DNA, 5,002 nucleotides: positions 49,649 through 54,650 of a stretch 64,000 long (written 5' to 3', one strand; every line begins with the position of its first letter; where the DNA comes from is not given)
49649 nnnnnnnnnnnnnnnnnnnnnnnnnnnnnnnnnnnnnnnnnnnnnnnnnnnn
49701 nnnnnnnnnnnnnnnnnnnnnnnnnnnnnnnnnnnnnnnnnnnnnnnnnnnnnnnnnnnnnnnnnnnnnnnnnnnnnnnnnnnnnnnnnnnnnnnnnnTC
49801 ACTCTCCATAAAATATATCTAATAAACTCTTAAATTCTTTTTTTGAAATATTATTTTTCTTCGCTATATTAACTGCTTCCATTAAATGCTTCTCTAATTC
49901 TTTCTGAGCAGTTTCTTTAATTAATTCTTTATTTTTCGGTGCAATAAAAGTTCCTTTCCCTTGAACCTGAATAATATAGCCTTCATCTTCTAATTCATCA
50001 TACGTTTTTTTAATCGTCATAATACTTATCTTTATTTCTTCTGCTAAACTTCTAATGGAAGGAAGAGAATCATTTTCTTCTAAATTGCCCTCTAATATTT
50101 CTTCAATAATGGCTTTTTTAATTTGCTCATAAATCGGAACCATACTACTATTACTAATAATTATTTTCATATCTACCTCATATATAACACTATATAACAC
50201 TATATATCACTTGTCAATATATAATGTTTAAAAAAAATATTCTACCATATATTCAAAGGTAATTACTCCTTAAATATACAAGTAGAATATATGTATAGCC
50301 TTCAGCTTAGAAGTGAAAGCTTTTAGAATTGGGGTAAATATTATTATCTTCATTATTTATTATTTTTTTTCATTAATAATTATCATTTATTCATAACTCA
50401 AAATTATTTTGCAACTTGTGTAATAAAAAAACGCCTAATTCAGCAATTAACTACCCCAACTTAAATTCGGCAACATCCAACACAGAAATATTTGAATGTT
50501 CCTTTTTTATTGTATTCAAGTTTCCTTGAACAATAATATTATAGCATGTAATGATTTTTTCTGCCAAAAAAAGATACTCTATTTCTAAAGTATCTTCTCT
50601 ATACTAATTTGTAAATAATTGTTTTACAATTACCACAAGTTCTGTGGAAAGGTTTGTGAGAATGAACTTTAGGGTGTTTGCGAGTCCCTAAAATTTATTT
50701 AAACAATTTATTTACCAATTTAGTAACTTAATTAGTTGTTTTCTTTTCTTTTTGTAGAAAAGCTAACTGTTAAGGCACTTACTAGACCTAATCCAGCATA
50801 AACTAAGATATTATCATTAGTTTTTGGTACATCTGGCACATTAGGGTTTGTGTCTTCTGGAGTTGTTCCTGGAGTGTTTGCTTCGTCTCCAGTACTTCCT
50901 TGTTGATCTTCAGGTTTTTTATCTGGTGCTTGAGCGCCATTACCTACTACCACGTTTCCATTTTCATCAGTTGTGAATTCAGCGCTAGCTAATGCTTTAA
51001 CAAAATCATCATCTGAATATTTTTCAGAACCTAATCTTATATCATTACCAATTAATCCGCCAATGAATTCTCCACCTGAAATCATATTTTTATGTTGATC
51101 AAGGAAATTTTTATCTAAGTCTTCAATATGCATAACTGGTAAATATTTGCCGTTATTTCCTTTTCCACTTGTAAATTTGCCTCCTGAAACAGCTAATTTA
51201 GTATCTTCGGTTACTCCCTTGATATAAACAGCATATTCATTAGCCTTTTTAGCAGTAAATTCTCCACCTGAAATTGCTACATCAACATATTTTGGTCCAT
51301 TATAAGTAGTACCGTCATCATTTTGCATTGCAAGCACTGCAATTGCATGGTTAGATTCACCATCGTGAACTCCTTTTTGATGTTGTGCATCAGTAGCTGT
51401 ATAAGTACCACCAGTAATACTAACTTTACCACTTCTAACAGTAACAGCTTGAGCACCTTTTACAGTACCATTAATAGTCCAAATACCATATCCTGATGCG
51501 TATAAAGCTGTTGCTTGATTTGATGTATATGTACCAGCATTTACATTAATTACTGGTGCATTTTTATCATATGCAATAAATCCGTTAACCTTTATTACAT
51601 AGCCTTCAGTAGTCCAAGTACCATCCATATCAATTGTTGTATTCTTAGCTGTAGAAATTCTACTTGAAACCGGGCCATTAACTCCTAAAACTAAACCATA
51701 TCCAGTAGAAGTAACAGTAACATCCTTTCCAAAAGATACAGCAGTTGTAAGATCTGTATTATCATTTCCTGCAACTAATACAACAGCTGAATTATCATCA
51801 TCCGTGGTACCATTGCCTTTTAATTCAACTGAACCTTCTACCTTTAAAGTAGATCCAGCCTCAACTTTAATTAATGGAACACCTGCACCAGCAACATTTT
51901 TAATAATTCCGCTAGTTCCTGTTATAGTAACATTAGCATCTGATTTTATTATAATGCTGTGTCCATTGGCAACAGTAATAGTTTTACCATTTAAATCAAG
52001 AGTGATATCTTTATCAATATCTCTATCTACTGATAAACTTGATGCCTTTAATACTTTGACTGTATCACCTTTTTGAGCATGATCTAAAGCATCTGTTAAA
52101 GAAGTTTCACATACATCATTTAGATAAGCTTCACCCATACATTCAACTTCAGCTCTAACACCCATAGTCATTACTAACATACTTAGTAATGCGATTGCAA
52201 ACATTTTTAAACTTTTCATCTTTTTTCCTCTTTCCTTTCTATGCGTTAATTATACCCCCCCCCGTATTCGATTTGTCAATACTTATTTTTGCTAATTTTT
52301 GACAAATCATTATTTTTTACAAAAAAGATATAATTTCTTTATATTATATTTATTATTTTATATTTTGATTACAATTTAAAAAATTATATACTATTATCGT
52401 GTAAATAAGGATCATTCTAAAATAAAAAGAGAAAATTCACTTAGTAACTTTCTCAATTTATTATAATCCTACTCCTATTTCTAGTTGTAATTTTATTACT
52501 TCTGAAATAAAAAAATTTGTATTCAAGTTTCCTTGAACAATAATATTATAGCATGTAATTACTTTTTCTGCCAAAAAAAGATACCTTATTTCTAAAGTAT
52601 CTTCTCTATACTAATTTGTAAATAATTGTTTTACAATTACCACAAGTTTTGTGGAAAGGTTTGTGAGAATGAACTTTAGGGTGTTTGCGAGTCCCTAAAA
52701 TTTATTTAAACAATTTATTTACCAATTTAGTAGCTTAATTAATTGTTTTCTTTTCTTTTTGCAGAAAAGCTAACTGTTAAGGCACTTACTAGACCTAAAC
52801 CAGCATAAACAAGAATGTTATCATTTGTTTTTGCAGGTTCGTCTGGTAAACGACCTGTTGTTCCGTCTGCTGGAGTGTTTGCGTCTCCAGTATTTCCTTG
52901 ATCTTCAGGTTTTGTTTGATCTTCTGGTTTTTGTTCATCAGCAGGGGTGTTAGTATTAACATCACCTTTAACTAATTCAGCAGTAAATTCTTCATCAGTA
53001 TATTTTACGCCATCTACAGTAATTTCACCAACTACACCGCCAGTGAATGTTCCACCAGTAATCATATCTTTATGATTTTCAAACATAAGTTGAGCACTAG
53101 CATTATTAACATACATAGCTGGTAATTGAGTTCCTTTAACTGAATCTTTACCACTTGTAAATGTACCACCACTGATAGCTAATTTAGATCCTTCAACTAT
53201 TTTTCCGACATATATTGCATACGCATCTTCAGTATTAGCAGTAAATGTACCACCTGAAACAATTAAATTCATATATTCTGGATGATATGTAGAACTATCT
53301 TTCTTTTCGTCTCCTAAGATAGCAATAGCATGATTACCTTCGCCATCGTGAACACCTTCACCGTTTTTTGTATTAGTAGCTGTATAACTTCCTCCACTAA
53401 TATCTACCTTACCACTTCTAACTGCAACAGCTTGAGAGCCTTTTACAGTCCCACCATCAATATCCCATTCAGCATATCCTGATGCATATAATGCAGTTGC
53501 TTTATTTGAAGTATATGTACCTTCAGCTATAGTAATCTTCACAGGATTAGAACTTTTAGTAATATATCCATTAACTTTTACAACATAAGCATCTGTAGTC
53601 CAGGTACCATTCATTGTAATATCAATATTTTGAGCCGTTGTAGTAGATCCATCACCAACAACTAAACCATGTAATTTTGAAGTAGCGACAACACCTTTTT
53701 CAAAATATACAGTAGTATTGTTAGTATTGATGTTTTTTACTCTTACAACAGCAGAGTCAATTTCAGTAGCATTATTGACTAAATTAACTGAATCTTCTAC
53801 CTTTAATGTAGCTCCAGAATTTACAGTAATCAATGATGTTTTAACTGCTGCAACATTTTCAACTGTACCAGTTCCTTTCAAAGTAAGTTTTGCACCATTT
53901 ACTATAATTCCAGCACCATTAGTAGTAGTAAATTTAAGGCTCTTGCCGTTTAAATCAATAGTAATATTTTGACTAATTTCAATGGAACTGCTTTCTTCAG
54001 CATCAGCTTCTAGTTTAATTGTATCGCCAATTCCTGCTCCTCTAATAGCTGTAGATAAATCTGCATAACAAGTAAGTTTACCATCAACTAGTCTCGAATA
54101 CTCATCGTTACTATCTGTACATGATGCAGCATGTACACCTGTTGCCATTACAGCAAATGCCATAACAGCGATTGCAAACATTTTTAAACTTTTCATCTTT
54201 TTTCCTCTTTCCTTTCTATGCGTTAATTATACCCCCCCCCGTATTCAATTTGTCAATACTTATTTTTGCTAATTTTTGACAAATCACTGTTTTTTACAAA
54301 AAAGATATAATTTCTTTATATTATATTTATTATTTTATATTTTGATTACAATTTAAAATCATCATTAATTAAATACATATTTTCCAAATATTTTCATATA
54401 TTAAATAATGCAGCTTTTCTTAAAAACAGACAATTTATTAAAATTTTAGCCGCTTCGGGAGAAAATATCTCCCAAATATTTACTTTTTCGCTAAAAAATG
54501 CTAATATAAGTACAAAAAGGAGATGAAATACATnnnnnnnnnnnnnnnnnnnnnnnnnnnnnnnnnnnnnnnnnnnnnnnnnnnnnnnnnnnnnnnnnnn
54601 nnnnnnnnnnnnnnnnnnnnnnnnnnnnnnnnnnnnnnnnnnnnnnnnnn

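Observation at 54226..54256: A second, independent G9-spacer promoter in front of paralog 2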

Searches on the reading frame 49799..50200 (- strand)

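Call 11: search_protein_families(library=pfam, proteins=[window:49799-50200:-], max_evalue=0.01)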
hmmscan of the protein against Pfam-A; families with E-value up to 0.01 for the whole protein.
window:49799-50200:- (133 aa): 10 families
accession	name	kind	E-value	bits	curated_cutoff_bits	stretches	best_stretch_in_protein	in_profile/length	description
PF00392.27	GntR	-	1.9e-16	59.9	27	1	24-86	2-64/64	Bacterial regulatory proteins, gntR family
PF13730.12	HTH_36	-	2.5e-05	24.4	25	1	43-76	22-55/55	Helix-turn-helix domain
PF13412.12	HTH_24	-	2.8e-05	24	21.9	1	28-76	5-47/48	Winged helix-turn-helix DNA-binding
PF08279.18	HTH_11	-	0.00035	20.8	25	1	40-83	9-53/55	HTH domain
PF02082.26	Rrf2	-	0.0012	19.4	30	0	41-83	18-60/132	Iron-dependent Transcriptional regulator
PF01325.25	Fe_dep_repress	-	0.0015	19.2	26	1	40-83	16-59/60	Iron dependent repressor, N-terminal DNA binding domain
PF05732.17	RepL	-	0.0015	18.5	20.3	1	28-117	57-143/164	Firmicute plasmid replication protein (RepL)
PF14502.12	HTH_41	-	0.0036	17.1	25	1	45-83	5-42/48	Helix-turn-helix domain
PF25051.1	WHD_MCM8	-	0.0047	17.4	26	0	47-81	39-72/80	MCM8 winged helix domain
PF01047.28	MarR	-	0.0065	16.8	24.6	0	47-76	18-47/59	MarR family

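Call 12: search_protein_families(library=ncbifam, proteins=[window:49799-50200:-], max_evalue=0.01)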
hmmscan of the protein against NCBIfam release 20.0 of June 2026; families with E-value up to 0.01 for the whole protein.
window:49799-50200:- (133 aa): 34 families (the best 25 are shown)
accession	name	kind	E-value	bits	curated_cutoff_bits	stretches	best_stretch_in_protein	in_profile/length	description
NF047563.1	modulin_PmtR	equivalog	4.6e-29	101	200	1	11-133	1-123/125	PSM export ABC transporter transcriptional regulator PmtR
NF052282.1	PLP_TF_PdxR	equivalog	2.2e-23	83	320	1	22-104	1-83/448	MocR-like pyridoxine biosynthesis transcription factor PdxR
NF052286.1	ecto_TF_EhuR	exception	2.3e-16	59.4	480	1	19-106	8-95/458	MocR-like ectoine utilization transcription factor EhuR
NF052281.1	rhizopine_MocR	equivalog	1.3e-15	57.1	650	1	13-106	9-104/479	rhizopine catabolism transcriptional regulator MocR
NF052285.1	GABA_TF_GabR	exception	6e-15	55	600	1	24-119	1-96/456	MocR-like transcriptional regulator GabR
TIGR02018.2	his_ut_repres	equivalog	2.3e-14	53.3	220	1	24-91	1-68/226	histidine utilization transcriptional repressor HutC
NF011575.0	PRK14999.1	equivalog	3.6e-14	52.7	424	1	16-91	6-82/241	histidine utilization repressor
NF052290.2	MocR_like_YczR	exception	2.1e-13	49.8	487.4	1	20-101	17-98/458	MocR-like transcription factor YczR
NF053730.1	TransRegRv1152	equivalog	9.7e-13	48.1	170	1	13-90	7-84/120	Rv1152 family transcriptional regulator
NF008491.0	PRK11402.1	subfamily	3.2e-12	46.5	269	1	16-90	5-79/243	GntR family transcriptional regulator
NF041547.1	GntR_LSA1692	equivalog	1.6e-11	44.2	275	1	23-91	2-70/233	GntR family transcriptional regulator, LSA1692 subfamily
TIGR03337.1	phnR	equivalog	3.2e-11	43.3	296.75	1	24-93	3-72/231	phosphonate utilization transcriptional regulator PhnR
TIGR02325.1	C_P_lyase_phnF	equivalog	3.5e-11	43.1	156.8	1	17-90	3-75/238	phosphonate metabolism transcriptional regulator PhnF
TIGR02404.1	trehalos_R_Bsub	equivalog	3e-10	40.1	211.95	1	24-107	2-88/233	trehalose operon repressor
NF007292.0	PRK09764.1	equivalog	1.3e-08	34.3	281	1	21-88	4-71/240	GntR family transcriptional regulator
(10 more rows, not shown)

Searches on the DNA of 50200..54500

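Call 34: search_rna_families(source=window, start=50200, end=54500, threshold=evalue, max_evalue=1)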
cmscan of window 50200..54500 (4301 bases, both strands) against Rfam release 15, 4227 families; matches with E-value up to 1: 0.
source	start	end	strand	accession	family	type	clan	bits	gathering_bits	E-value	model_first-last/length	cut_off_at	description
